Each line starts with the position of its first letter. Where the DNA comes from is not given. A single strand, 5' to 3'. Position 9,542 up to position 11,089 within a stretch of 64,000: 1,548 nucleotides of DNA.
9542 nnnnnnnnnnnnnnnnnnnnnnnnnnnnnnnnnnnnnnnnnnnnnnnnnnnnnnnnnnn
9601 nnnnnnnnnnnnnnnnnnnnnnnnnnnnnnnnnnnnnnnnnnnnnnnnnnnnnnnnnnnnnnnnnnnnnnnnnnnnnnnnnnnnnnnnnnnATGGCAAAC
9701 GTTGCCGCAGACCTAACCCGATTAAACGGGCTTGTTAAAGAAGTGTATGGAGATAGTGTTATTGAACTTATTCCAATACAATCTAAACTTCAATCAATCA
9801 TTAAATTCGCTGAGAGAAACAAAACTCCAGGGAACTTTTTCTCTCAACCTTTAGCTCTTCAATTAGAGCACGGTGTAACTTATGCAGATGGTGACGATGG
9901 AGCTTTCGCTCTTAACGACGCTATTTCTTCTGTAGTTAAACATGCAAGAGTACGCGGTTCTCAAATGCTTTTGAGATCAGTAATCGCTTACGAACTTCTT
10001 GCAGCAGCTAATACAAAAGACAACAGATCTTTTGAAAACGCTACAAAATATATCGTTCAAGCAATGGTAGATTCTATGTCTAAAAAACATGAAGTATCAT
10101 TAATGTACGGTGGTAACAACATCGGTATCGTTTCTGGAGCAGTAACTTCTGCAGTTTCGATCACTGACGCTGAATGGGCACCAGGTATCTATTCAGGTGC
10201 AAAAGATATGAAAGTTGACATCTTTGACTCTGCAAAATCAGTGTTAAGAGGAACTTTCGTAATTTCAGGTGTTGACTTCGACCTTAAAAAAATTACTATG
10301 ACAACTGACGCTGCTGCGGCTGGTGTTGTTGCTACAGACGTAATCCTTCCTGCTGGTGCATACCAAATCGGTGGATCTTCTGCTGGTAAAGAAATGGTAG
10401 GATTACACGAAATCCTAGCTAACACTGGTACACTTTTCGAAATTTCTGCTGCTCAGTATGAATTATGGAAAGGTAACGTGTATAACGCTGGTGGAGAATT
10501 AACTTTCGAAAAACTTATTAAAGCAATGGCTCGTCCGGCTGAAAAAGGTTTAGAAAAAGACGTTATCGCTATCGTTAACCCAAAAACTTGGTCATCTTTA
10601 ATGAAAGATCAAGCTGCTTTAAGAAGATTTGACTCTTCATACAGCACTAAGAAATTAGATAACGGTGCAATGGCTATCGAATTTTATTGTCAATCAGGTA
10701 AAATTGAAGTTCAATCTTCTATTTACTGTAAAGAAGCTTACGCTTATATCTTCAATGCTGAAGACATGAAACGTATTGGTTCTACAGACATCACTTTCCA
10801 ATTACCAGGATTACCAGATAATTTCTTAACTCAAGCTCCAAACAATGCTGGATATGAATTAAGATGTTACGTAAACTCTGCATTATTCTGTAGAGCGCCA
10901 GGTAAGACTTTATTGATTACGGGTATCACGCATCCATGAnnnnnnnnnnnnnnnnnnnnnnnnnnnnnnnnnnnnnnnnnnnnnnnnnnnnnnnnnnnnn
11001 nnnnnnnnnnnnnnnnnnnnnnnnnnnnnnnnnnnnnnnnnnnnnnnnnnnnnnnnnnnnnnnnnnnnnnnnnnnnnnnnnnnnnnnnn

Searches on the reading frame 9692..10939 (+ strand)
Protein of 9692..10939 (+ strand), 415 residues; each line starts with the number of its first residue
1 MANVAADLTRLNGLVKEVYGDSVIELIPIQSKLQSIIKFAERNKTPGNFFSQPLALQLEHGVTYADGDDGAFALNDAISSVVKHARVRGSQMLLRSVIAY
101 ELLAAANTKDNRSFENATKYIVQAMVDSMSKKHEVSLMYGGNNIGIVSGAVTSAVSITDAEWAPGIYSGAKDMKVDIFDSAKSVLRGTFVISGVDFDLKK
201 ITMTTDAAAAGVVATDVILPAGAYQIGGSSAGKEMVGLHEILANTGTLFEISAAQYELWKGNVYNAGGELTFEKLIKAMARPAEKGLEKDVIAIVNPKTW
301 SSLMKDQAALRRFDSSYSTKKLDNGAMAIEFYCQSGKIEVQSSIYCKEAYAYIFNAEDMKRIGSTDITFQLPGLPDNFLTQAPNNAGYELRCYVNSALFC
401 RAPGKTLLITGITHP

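Call 8: search_dna_similar(query=window:9692-10939:+, collection=phages, mode=protein)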
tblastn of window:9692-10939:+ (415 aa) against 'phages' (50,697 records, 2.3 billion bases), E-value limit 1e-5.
Records with a match: 1; places in all: 1; records where one place covers at least 80% of the query: 1.
Best place of each record, by identity: <60% 1.
By first word of the organism name: Proteobacteria 1.
By host as written in the record: Silvanigrella aquatica Nonnen-W8red 1.
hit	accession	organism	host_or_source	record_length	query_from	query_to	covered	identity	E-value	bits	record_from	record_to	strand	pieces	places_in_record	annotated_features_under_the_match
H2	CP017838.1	Proteobacteria phage MWH-Nonnen-W8red 1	Silvanigrella aquatica Nonnen-W8red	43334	14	412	96%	26.0%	2e-33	138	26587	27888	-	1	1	record has no annotation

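Call 17: search_protein_families(library=pfam, proteins=[window:9692-10939:+], max_evalue=0.01)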
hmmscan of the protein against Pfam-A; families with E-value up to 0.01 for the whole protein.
window:9692-10939:+ (415 aa): 0 families

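Call 18: find_related_loci(query=window:9692-10939:+, collection=viral_contigs, flank=6000)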
Query window:9692-10939:+ (415 aa) in viral_contigs; peptide patterns used: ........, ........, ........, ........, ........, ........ (x = any residue, [..] = any of these).
9 stretches matched a pattern; 7 encode a relative of the query (tblastn E <= 1e-3); 6 distinct loci.
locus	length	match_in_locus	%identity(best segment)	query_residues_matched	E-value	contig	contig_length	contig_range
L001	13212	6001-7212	71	5-415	0e+0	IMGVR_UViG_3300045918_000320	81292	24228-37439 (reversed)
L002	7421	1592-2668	71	50-415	3e-177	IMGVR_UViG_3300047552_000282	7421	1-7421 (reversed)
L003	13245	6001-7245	95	1-415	0e+0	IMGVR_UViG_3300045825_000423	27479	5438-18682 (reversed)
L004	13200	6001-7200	56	7-414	2e-151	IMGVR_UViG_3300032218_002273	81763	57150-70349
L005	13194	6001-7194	45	11-414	2e-121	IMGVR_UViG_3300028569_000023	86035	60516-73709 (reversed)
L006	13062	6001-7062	47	52-414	5e-109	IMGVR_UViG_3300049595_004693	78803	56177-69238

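Call 37: find_related_loci(query=window:9692-10939:+, collection=metagenome_contigs, flank=5000)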
Query window:9692-10939:+ (415 aa) in metagenome_contigs; peptide patterns used: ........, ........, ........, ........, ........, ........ (x = any residue, [..] = any of these).
50 stretches matched a pattern; 3 encode a relative of the query (tblastn E <= 1e-3); 3 distinct loci.
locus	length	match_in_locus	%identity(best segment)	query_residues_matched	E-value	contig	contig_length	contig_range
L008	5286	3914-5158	96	1-415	0e+0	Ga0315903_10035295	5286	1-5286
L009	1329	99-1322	71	1-415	0e+0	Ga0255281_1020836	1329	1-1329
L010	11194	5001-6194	45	11-414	4e-122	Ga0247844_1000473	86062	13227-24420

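Call 64: find_homologous_proteins(query=window:9692-10939:+, max_evalue=1e-30)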
Query window:9692-10939:+ (415 aa): 895 proteins with E <= 1e-30 among 8000 candidates; the best 120 are listed.
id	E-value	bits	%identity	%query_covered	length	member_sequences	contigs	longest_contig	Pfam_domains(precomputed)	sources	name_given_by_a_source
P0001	3.8e-263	890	96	100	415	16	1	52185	-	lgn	-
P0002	2.1e-246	835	91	100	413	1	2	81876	-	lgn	-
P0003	4.4e-206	702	86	87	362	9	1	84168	-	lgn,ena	-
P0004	1.5e-188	645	71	100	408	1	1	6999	-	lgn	-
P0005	1.1e-187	642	71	100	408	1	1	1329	-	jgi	-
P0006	3.1e-184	631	71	99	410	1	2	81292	-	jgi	jgi:hypothetical protein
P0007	1.9e-180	618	69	99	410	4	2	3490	-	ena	-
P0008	1.7e-154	533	89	67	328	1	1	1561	-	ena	-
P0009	1.0e-148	514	58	99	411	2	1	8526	-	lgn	-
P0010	1.2e-146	507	58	98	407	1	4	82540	-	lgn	-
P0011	5.2e-146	505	58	98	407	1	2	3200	-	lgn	-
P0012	5.6e-146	505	58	98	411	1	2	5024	-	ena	-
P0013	7.2e-146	504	57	98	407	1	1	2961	-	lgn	-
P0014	7.8e-145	501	57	98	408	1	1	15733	-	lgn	-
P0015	1.0e-143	497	57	99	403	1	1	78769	-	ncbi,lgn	-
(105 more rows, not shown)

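Call 65: find_encoding_contigs(protein=P0001, flank=5000, max_places=10)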
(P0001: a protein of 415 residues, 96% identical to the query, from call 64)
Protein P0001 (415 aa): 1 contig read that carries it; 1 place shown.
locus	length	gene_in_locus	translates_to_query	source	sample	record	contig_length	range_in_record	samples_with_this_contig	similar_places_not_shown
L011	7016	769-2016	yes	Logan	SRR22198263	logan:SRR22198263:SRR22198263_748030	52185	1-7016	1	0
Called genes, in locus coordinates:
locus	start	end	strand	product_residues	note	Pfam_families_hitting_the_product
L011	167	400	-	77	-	-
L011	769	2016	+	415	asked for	-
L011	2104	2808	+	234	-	-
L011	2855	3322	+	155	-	-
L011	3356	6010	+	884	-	-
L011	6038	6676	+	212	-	-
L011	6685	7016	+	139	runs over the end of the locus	-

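Call 66: find_encoding_contigs(protein=P0002, flank=5000, max_places=6)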
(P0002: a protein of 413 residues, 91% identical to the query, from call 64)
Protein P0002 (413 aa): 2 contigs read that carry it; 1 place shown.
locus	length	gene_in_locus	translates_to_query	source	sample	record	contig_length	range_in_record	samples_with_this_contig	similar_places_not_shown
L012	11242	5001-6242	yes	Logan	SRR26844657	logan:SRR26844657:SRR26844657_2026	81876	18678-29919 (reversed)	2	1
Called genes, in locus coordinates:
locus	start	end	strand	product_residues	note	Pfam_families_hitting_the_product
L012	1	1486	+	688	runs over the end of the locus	PF16510:P22_portal (weak)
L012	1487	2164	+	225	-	-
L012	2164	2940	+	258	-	-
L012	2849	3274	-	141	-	-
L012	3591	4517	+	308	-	-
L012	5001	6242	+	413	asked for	-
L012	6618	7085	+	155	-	-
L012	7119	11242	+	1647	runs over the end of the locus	-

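Call 67: find_encoding_contigs(protein=P0003, flank=5000, max_places=6)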
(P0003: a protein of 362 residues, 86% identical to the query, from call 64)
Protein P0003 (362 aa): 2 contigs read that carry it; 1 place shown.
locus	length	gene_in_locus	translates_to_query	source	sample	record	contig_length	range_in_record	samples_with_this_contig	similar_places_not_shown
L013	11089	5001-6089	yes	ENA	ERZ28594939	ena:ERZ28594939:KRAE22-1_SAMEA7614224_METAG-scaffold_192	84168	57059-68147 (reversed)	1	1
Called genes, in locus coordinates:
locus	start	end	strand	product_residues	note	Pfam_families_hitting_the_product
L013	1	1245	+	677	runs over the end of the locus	PF16510:P22_portal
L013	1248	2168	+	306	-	-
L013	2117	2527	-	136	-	-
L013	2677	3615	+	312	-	-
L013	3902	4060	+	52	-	-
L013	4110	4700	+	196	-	PF01541:GIY-YIG, PF22083:I-HmuI_NUMOD-like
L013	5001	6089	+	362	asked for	-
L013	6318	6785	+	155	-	-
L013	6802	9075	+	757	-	-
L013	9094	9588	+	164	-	-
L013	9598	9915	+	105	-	-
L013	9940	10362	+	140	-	-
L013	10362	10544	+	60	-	-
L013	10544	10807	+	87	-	-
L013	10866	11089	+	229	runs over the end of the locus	-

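Call 73: list_cluster_members(proteins=[P0001])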
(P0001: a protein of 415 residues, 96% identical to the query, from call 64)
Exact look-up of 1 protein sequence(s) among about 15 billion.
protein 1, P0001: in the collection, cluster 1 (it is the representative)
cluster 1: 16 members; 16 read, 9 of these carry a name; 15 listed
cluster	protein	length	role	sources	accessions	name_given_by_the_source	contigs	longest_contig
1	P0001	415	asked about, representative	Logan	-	-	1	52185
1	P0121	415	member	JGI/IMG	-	hypothetical protein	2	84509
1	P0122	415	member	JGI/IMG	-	hypothetical protein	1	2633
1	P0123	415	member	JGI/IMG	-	hypothetical protein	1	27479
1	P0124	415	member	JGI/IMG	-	hypothetical protein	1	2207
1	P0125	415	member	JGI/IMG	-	hypothetical protein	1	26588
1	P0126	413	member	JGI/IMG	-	hypothetical protein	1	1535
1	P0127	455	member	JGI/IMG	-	hypothetical protein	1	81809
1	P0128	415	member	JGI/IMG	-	hypothetical protein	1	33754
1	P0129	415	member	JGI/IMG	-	hypothetical protein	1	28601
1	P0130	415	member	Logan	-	-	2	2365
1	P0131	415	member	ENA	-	-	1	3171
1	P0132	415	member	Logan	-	-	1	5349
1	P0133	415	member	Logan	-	-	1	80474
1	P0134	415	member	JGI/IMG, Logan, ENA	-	-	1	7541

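Call 75: find_encoding_contigs(protein=window:9692-10939:+, flank=3500, max_places=6)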
Protein window:9692-10939:+ (415 aa): 3 contigs read that carry it; 3 places shown.
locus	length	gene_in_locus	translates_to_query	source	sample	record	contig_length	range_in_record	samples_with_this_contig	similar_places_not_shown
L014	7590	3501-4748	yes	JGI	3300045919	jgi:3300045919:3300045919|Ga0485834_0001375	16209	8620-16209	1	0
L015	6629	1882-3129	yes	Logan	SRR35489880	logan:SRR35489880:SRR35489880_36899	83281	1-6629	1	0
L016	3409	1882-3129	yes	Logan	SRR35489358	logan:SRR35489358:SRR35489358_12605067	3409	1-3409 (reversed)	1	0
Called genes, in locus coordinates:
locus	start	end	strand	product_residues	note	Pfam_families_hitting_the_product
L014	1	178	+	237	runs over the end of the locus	-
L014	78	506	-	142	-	-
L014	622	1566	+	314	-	-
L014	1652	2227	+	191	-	-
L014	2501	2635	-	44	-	-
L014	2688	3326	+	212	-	-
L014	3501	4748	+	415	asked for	-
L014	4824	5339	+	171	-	-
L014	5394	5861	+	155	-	-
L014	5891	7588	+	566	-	?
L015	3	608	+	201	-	?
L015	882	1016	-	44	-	-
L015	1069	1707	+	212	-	-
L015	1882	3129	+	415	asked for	-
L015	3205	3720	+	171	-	-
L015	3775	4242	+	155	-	-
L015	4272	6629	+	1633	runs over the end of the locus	-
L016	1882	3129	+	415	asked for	-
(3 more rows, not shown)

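Call 76: find_encoding_contigs(protein=P0133, flank=3500, max_places=4)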
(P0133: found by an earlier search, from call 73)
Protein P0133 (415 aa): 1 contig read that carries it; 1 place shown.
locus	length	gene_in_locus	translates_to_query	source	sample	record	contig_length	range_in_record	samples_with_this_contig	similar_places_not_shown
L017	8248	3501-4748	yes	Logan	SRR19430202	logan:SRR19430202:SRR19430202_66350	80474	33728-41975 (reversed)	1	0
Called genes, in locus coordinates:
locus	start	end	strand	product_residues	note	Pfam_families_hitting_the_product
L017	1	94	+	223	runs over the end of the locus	-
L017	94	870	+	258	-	-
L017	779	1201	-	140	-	-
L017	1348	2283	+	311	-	-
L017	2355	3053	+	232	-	-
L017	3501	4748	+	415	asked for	-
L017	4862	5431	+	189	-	-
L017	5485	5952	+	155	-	-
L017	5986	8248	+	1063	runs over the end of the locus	-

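Call 77: find_encoding_contigs(protein=P0127, flank=3500, max_places=4)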
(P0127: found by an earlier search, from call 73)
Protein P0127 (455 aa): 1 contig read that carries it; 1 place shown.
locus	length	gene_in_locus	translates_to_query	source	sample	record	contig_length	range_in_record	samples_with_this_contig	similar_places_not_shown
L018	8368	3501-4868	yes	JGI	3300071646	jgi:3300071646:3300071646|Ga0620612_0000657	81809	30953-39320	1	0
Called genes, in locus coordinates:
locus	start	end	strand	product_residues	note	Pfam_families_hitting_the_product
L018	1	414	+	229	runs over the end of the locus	-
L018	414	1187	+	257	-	-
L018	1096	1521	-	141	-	-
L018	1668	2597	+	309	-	-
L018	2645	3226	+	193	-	-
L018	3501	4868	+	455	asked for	-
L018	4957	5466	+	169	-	-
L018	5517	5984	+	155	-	-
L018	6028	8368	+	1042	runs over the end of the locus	-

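Call 99: find_encoding_contigs(protein=P0125, flank=3000, max_places=3)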
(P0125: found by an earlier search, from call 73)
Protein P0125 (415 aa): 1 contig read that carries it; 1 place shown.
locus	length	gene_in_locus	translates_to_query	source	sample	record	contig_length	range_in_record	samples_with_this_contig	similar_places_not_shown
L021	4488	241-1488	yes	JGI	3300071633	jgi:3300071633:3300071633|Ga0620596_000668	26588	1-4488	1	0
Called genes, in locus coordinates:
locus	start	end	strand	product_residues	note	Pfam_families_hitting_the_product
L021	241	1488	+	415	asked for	-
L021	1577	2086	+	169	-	-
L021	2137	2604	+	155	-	-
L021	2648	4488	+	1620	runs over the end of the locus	-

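Call 100: find_encoding_contigs(protein=P0128, flank=3000, max_places=3)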
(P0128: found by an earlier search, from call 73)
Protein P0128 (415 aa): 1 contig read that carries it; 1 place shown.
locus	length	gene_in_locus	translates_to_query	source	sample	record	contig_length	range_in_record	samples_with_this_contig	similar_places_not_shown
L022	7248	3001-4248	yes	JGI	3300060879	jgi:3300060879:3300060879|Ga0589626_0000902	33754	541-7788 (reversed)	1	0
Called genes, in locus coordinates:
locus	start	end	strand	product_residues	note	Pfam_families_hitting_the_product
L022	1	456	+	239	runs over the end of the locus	-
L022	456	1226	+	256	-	-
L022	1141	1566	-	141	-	-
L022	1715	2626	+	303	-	-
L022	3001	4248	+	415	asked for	-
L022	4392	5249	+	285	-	-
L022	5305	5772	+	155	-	-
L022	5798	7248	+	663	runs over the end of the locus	?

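Call 101: find_encoding_contigs(protein=P0129, flank=3000, max_places=3)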
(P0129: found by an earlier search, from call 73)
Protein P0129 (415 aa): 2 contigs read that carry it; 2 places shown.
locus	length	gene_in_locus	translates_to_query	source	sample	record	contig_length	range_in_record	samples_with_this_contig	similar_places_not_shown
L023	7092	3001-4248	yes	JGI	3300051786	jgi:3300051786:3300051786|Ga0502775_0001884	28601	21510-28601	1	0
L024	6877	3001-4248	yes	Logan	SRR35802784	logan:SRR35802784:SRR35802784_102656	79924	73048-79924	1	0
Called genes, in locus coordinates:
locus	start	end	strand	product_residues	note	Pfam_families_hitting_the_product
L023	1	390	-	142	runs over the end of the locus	-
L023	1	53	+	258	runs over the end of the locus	-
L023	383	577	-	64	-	-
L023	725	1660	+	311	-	-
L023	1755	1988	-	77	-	-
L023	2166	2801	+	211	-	-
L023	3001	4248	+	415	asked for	-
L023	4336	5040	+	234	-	-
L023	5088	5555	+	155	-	-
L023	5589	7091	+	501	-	?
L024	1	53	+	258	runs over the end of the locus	-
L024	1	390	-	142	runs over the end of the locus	-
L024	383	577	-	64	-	-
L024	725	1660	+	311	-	-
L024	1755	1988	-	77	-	-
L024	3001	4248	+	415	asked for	-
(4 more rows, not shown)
